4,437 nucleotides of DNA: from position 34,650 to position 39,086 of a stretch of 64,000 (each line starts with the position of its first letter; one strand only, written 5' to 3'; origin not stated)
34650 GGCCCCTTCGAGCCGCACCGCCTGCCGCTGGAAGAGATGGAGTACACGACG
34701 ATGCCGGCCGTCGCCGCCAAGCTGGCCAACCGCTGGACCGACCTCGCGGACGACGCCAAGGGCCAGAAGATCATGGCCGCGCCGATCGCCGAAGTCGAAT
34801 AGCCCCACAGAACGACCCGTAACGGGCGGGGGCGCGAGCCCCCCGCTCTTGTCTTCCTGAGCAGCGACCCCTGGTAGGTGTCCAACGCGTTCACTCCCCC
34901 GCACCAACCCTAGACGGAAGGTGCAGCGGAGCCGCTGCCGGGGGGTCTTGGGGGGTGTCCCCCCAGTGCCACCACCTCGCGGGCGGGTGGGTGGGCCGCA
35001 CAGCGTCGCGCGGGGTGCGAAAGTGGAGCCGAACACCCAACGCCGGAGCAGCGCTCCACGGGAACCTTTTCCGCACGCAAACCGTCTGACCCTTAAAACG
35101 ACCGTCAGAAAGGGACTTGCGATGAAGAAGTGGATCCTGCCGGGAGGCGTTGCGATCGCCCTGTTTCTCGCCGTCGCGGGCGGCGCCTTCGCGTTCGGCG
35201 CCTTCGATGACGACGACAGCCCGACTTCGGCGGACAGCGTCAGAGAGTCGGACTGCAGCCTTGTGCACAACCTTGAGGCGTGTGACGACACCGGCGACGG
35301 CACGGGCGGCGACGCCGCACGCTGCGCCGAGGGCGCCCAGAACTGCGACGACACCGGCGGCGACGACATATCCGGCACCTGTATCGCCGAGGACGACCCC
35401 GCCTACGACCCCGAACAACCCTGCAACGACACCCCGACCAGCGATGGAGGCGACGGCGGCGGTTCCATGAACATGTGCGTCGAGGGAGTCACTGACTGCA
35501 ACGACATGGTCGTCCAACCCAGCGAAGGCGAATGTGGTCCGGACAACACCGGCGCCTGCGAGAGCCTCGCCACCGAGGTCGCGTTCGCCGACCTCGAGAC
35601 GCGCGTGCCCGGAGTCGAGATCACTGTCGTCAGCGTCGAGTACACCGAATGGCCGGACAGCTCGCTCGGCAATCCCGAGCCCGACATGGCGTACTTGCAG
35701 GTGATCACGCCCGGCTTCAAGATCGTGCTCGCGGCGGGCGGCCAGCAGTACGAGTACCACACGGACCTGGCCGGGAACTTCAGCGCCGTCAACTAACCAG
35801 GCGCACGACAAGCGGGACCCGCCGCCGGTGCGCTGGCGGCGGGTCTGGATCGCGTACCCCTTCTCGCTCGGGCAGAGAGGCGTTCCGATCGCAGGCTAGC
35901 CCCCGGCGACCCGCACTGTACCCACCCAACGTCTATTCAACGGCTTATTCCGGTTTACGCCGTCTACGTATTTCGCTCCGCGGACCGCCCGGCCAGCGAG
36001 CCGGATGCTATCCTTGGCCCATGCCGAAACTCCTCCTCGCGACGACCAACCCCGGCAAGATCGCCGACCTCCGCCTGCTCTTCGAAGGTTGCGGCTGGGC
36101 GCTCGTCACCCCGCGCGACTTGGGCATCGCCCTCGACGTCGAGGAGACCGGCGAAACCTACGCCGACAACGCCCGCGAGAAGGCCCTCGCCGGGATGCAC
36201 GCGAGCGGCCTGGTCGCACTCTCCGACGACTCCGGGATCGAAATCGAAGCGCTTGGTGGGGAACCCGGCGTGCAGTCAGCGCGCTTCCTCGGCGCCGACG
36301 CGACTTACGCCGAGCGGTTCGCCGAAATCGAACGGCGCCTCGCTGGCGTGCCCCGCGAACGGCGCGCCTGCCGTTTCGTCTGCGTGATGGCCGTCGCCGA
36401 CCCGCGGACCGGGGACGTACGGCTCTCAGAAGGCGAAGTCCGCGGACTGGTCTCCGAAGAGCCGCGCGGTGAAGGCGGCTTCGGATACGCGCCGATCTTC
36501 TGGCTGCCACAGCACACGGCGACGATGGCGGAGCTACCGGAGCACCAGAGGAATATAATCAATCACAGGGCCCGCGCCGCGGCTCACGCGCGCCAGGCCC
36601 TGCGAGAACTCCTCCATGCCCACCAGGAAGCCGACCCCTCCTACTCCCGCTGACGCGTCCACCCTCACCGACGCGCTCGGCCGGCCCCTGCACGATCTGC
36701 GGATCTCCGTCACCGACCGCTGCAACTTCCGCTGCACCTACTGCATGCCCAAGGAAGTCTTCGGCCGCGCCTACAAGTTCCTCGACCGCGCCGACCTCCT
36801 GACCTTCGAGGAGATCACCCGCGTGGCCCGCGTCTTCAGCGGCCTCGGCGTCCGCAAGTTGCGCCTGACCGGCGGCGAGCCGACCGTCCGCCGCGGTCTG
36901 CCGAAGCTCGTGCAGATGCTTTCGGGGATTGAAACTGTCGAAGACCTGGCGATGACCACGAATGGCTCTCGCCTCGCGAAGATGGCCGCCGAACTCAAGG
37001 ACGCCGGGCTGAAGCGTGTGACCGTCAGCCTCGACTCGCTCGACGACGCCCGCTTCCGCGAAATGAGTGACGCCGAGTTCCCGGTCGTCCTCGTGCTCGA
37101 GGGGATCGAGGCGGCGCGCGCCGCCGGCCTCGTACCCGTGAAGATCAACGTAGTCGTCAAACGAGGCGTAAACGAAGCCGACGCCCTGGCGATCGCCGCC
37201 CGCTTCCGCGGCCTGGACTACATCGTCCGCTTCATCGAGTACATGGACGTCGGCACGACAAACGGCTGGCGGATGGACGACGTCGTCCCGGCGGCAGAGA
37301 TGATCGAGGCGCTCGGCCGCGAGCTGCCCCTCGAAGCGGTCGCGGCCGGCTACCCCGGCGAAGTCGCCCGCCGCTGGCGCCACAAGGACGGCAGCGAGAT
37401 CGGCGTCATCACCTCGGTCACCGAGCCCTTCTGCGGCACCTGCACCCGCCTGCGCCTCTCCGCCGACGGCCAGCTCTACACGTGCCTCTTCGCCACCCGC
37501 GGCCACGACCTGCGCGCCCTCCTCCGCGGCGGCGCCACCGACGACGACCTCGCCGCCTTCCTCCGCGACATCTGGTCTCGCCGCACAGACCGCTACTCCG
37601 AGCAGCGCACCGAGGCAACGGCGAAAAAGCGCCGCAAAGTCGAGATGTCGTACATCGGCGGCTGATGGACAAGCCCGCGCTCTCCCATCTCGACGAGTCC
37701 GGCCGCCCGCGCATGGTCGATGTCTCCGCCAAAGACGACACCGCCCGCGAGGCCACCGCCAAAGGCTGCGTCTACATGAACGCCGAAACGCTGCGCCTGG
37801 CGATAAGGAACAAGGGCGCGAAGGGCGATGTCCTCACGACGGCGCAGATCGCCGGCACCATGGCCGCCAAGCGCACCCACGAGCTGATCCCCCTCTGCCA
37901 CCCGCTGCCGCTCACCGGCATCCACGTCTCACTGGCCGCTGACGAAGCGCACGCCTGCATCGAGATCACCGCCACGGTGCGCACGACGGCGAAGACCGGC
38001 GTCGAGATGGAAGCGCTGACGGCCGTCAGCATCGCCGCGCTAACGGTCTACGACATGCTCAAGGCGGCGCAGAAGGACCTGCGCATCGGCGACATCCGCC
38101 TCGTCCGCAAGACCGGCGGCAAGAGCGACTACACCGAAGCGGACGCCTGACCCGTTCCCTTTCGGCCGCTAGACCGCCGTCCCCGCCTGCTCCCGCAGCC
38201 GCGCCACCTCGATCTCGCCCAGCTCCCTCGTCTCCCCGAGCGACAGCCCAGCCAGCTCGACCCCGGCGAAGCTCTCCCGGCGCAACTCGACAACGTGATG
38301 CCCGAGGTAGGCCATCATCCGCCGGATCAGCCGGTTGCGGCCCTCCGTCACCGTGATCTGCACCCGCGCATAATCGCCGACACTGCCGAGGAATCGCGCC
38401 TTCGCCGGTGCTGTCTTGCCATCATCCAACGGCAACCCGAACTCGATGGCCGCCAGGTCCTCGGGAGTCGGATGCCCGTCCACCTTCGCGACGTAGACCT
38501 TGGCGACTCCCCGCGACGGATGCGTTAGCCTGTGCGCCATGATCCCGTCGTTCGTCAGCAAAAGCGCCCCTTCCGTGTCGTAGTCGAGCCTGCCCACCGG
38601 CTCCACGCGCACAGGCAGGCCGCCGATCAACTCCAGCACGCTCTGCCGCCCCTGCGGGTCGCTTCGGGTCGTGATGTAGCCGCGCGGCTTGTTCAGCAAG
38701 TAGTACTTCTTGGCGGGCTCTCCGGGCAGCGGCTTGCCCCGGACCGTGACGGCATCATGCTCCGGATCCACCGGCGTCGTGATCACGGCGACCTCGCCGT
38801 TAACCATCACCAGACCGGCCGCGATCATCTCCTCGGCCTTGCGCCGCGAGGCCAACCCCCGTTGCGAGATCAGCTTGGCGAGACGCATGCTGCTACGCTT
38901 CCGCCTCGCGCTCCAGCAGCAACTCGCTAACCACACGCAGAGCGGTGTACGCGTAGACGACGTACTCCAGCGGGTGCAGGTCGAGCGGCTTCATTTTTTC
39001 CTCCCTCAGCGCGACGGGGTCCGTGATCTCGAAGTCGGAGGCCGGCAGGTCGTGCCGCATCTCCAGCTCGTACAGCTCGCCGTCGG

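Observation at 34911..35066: Family of roughly 130-150 nt GC-rich structured repeats (five copies in 64 kb) positioned 30-90 nt upstream of unrelated genes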

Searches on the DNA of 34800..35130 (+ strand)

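Call 10: search_rna_families(source=window, start=34800, end=35130, threshold=evalue, max_evalue=10)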
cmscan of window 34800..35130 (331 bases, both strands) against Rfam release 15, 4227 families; matches with E-value up to 10: 5.
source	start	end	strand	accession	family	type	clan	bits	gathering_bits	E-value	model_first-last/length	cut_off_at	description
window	34943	34964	-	RF01785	blv_FSE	Cis-reg; frameshift_element;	-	17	34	0.92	1-27/27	no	ribosomal frameshift site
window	34895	34946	-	RF03627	mir-9168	Gene; miRNA;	-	16.6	100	1.4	1-95/95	no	mir-9168 microRNA precursor family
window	34800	34873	-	RF02127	GNAS-AS1_1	Gene; lncRNA;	-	13.4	45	7.6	1-79/105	3'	GNAS antisense RNA 1 conserved region 1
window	34941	34964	+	RF03383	mir-1976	Gene; miRNA;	-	13.4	71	8.1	15-38/52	no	mir-1976 microRNA precursor family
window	34819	34853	-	RF04218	HCV_5BSL1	Cis-reg;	-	12.4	44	6.7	1-47/47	no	Hepatitis C virus stem-loop I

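Call 56: search_dna_similar(query=window:34916-35050:+, collection=plasmids, mode=distant, max_evalue=0.01, max_rows=10)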
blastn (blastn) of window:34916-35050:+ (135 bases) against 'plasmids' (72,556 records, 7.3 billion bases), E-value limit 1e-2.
No match.
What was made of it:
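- Tried and rejected: Other databases. blastn against plasmids gave no match (call 56).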

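Call 78: build_rna_model(alignment_id=A5, structure=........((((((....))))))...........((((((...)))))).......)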
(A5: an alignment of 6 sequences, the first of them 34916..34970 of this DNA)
Model R1 built from alignment A5 (6 sequences, 57 columns); structure: as given.
model positions 54; base pairs 12; branch points 1; effective number of sequences 3.1; information 1.028 bits per position. Calibrated on 0.2 Mb of random sequence (short: E-values are rough).
structure used (alignment columns):
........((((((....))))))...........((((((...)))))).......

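Call 79: search_with_rna_model(model_id=R1, sources=[window, L001, L004, L005, L007, L008, L009, L010, L011, L014, L015, L016], max_evalue=10)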
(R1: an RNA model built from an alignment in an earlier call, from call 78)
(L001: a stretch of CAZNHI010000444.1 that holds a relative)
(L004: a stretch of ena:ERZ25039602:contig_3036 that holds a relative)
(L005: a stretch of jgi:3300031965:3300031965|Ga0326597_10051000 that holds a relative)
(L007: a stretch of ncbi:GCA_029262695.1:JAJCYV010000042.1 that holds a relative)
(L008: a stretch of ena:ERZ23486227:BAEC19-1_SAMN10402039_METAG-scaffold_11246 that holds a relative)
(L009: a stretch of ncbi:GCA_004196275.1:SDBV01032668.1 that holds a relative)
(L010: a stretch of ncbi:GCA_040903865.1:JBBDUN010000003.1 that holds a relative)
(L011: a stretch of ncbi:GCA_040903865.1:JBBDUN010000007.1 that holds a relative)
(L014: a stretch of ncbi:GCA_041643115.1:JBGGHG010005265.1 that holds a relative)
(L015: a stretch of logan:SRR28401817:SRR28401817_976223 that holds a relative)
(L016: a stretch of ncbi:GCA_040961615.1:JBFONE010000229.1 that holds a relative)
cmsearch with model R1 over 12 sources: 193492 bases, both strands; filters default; matches with E-value up to 10: 43.
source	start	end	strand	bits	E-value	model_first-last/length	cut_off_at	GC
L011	13005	13058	+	76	1.2e-21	1-54/54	no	0.8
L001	345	399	-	73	1.1e-20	1-54/54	no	0.84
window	61551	61605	+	72.9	1.2e-20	1-54/54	no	0.8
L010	8671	8725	+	72.9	1.2e-20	1-54/54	no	0.8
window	53509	53562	+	70.6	6.5e-20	1-54/54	no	0.69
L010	629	682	+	70.6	6.5e-20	1-54/54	no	0.69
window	34916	34971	+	69.6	1.4e-19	1-54/54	no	0.75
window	5282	5335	-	69.2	1.8e-19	1-54/54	no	0.78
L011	6858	6911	+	69.2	1.8e-19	1-54/54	no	0.78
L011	14538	14596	+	40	3.9e-10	1-54/54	no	0.75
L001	337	373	+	17.7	0.005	1-54/54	no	0.84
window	60888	60941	+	15.5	0.025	1-54/54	no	0.74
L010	8008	8061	+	15.5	0.025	1-54/54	no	0.74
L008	6467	6480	-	14.8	0.044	9-22/54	no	0.79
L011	13037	13058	-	13.9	0.083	26-47/54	no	0.82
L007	7260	7294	-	13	0.16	1-54/54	no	0.69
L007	14215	14252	-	11.4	0.53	1-54/54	no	0.71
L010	636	651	-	11.4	0.53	8-23/54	no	0.81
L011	6865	6880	-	11.4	0.53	8-23/54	no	0.81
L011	14545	14560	-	11.4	0.53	8-23/54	no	0.81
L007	4362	4426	-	11.2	0.61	1-54/54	no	0.72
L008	8571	8586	+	10.8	0.81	8-23/54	no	0.75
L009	2090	2105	+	10.8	0.81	8-23/54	no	0.75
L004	1194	1245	+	10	1.5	1-54/54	no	0.71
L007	3960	4018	-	9.7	1.9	1-54/54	no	0.73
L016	10921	10934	+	9.5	2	9-22/54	no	0.79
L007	12047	12089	-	9.4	2.2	1-54/54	no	0.81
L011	691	735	-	8.9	3.3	1-54/54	no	0.69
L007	7547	7609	-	8.5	4.2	1-54/54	no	0.7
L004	11415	11486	-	7.9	6.8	1-54/54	no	0.71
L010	8697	8734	-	7.9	6.9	1-54/54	no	0.74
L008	6467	6480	+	7.6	8.4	9-22/54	no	0.79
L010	7957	7966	-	7.4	9.8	11-20/54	no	0.9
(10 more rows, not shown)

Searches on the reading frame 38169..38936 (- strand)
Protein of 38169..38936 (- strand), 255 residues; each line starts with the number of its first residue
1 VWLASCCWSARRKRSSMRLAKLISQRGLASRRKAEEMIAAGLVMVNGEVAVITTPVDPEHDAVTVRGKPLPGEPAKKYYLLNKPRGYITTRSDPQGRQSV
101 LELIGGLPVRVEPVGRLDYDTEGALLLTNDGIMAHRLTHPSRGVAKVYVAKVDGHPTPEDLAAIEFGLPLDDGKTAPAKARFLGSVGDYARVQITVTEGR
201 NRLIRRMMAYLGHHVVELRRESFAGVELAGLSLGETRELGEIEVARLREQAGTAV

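Call 63: search_protein_families(library=pfam, proteins=[window:38169-38936:-], max_evalue=0.0001)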
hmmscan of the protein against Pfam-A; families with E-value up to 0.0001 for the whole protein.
window:38169-38936:- (255 aa): 2 families
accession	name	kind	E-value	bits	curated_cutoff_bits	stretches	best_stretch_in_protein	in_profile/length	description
PF00849.27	PseudoU_synth_2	-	3.4e-22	79.7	26.8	1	77-209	1-151/152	RNA pseudouridylate synthase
PF01479.30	S4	-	1.3e-09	38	22.8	1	17-50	1-35/48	S4 domain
